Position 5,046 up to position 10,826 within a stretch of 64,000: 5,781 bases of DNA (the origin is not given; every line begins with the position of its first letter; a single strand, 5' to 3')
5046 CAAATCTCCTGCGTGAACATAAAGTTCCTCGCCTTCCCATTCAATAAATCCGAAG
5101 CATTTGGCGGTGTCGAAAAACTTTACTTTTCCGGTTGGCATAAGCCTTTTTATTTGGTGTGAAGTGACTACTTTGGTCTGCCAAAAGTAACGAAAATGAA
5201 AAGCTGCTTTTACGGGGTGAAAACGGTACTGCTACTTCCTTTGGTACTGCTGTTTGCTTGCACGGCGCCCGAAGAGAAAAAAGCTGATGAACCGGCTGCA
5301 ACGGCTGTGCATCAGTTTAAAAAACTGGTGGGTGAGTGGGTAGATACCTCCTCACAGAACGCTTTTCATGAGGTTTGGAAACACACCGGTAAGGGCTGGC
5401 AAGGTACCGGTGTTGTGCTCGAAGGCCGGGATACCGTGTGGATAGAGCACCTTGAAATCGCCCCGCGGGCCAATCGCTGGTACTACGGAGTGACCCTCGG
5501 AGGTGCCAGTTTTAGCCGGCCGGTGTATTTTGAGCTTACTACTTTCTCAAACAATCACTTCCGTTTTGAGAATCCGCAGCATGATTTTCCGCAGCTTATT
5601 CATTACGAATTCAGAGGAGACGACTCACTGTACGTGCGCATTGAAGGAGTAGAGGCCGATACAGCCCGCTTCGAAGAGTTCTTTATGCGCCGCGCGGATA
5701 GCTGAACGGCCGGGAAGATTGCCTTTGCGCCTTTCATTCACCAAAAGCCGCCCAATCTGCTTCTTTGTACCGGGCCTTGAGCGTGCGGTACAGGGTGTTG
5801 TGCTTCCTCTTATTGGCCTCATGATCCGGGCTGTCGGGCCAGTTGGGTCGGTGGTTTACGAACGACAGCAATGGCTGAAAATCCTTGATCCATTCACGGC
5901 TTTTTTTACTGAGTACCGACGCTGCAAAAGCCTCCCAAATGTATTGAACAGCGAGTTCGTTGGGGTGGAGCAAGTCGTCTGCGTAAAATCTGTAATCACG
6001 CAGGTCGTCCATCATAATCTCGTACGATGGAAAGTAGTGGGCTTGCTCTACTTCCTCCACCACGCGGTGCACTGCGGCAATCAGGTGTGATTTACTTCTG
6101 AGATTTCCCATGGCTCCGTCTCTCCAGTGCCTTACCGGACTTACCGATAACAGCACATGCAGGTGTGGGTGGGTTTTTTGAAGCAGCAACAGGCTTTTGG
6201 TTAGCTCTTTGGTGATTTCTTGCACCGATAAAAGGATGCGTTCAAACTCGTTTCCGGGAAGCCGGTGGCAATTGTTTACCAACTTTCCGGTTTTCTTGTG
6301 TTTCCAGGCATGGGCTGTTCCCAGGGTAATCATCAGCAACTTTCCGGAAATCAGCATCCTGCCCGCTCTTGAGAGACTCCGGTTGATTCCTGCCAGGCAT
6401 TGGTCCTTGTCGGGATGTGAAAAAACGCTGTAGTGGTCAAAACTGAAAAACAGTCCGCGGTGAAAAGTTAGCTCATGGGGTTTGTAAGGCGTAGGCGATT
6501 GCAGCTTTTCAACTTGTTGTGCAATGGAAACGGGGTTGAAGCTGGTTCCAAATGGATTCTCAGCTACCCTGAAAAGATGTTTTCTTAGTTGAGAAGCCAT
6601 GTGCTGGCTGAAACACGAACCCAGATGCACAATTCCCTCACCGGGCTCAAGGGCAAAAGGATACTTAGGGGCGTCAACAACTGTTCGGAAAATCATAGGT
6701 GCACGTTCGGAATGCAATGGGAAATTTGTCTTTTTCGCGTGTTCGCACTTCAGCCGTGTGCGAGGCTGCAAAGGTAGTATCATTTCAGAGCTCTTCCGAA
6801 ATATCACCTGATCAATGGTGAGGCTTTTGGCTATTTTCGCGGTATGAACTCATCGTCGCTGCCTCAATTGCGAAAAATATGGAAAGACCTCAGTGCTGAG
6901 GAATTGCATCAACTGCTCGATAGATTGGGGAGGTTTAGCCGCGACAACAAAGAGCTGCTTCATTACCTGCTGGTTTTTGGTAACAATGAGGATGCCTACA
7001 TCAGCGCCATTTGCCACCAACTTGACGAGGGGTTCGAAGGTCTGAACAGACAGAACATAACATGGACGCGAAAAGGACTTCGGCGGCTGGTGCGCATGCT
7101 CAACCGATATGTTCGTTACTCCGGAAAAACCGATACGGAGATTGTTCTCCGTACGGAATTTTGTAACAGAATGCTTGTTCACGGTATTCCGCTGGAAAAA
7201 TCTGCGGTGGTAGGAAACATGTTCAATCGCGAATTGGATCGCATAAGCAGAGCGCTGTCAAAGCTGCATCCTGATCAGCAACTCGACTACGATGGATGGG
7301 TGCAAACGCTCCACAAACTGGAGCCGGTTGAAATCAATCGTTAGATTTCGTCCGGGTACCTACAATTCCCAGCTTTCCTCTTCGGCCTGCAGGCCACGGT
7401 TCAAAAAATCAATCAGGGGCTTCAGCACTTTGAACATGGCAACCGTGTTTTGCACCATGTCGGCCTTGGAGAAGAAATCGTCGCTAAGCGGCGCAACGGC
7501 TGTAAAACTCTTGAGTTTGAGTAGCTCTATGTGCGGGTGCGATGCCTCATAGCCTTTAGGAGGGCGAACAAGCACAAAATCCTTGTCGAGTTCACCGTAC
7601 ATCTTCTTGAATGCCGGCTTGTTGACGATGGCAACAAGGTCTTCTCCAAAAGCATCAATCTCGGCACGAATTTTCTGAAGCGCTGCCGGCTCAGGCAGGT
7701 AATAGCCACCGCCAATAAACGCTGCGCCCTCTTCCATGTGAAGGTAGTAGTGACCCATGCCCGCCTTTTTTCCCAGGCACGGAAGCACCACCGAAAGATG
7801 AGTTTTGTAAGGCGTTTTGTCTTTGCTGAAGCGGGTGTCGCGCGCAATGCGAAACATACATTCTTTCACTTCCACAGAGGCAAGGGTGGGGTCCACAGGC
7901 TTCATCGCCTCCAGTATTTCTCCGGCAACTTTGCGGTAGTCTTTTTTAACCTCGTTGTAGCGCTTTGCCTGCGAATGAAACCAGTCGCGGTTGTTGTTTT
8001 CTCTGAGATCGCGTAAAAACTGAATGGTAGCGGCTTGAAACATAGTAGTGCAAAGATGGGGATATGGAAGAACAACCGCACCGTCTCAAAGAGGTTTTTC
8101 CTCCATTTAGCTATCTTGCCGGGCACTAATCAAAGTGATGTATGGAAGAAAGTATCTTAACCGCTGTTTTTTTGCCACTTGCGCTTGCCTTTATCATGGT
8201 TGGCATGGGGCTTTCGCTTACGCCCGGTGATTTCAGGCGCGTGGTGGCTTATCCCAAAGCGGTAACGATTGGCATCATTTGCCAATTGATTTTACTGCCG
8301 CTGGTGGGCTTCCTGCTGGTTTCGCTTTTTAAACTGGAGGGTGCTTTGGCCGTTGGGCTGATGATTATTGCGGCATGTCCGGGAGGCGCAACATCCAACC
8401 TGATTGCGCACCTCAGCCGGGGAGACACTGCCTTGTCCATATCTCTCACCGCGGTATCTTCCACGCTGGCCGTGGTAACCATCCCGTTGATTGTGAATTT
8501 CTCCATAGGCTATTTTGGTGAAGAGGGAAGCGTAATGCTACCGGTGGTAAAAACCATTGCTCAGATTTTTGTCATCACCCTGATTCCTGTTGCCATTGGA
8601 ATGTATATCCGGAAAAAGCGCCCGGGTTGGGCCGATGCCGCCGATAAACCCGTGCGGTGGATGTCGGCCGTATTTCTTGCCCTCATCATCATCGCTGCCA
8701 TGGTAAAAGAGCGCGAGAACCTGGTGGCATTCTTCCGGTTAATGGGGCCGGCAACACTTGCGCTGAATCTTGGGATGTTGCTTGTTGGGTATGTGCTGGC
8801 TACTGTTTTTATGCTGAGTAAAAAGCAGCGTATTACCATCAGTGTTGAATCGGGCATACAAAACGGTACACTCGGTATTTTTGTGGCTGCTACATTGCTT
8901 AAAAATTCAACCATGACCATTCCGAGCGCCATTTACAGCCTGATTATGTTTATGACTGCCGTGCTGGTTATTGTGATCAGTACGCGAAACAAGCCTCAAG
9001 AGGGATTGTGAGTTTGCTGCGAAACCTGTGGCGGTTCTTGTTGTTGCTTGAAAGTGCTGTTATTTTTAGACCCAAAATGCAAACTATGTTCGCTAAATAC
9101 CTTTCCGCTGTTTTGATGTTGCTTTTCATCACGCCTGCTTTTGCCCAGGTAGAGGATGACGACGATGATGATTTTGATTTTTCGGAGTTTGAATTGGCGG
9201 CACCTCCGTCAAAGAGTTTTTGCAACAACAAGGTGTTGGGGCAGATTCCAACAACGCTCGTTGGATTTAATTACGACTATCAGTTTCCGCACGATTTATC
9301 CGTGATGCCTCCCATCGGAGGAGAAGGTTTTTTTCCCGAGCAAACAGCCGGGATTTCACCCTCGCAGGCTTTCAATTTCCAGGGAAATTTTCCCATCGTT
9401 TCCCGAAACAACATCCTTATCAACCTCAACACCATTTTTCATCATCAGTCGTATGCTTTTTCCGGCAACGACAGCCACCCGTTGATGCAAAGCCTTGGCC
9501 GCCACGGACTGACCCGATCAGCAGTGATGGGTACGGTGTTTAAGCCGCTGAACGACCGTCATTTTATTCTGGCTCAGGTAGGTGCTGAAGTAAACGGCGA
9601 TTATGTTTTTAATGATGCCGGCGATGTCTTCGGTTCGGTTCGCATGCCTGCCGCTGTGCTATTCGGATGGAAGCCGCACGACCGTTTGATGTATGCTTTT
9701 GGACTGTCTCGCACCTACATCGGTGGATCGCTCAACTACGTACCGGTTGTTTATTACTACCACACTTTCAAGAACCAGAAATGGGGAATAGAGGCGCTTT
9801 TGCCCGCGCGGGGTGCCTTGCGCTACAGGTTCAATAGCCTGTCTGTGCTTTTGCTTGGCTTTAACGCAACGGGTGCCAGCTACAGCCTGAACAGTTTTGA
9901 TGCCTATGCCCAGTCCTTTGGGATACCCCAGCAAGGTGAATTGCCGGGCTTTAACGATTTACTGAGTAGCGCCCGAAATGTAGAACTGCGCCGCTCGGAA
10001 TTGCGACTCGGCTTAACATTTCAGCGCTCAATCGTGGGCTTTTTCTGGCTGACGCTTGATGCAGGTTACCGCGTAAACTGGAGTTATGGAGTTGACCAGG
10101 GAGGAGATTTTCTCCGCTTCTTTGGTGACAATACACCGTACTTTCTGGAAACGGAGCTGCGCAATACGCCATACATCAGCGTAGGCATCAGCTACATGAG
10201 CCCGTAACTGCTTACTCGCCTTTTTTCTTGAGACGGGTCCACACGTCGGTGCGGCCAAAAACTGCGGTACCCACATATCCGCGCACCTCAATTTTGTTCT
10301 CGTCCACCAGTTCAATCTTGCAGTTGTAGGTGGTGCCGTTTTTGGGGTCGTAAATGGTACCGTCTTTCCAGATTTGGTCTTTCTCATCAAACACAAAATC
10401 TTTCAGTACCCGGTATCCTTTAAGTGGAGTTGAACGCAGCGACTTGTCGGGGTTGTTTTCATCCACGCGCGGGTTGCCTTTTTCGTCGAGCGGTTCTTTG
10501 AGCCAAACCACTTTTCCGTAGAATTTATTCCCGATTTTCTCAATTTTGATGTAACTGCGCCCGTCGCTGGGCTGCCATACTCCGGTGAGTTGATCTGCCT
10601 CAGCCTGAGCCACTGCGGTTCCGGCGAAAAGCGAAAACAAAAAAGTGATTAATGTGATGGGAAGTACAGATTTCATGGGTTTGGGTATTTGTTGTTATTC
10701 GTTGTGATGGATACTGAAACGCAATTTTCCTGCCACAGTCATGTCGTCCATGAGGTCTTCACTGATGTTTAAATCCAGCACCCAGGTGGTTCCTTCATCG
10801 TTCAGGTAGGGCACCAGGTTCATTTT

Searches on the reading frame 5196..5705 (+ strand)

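Call 67: search_protein_families(library=pfam, proteins=[window:5196-5705:+], max_evalue=0.0001)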
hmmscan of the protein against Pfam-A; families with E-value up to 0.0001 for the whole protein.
window:5196-5705:+ (169 aa): 1 family
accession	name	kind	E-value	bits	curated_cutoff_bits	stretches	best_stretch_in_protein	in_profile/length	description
PF19780.4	DUF6265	-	2.2e-09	38.1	23.8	1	44-150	3-115/116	Domain of unknown function (DUF6265)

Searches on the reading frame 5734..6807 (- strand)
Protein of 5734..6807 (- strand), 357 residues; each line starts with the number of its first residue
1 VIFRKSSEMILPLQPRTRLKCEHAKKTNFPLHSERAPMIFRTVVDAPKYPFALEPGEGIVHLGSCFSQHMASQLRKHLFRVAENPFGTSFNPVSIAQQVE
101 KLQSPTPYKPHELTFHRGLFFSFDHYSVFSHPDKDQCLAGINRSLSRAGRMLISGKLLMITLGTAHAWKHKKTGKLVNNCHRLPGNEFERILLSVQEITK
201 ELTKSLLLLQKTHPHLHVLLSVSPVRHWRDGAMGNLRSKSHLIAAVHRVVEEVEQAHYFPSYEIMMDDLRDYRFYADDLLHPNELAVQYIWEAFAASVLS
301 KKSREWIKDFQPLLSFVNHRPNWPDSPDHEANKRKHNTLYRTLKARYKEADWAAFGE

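Call 83: search_protein_families(library=pfam, proteins=[window:5734-6807:-], max_evalue=0.00001)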
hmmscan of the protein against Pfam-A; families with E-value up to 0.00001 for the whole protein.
window:5734-6807:- (357 aa): 1 family
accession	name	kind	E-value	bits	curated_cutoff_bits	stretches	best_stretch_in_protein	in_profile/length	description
PF08885.17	GSCFA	-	3.4e-87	292.5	25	1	59-294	2-237/237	GSCFA family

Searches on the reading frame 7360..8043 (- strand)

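Call 67: search_protein_families(library=pfam, proteins=[window:7360-8043:-], max_evalue=0.0001)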
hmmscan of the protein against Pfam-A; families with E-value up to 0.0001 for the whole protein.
window:7360-8043:- (227 aa): 1 family
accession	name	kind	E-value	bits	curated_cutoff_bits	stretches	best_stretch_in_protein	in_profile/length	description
PF09365.15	DUF2461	-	4.6e-68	229.6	22.8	1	6-213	2-208/208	Conserved hypothetical protein (DUF2461)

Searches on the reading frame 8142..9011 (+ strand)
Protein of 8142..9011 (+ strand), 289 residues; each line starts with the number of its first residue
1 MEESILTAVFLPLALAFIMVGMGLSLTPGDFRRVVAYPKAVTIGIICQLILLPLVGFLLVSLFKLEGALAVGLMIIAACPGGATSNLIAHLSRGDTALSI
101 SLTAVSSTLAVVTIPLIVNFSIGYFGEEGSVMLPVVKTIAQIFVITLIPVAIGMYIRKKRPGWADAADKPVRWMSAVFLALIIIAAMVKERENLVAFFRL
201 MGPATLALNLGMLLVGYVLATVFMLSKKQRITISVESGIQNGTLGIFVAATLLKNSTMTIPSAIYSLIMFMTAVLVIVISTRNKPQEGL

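Call 83: search_protein_families(library=pfam, proteins=[window:8142-9011:+], max_evalue=0.00001)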
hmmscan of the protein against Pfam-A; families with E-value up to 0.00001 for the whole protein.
window:8142-9011:+ (289 aa): 3 families
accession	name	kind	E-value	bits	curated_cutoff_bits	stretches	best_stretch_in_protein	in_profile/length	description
PF01758.21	SBF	-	5.9e-43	147.2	24.3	1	12-196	1-190/191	Sodium Bile acid symporter family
PF13593.11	SBF_like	-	9.4e-17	61.7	25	1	14-276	36-308/313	SBF-like CPA transporter family (DUF4137)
PF03547.23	Mem_trans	-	7.9e-07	28.4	25.7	0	14-117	240-342/343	Membrane transport protein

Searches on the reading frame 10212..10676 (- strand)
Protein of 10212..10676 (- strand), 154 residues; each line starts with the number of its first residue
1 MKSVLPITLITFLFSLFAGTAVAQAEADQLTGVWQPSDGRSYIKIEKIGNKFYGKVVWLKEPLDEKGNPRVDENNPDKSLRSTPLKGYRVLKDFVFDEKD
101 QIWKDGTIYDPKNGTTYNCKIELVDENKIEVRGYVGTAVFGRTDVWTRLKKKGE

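Call 67: search_protein_families(library=pfam, proteins=[window:10212-10676:-], max_evalue=0.0001)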
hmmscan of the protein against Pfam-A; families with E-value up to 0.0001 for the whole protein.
window:10212-10676:- (154 aa): 1 family
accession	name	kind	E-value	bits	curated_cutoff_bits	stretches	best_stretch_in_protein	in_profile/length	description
PF09917.15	DUF2147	-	8.3e-36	123.4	27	1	32-148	1-112/112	Uncharacterized protein conserved in bacteria (DUF2147)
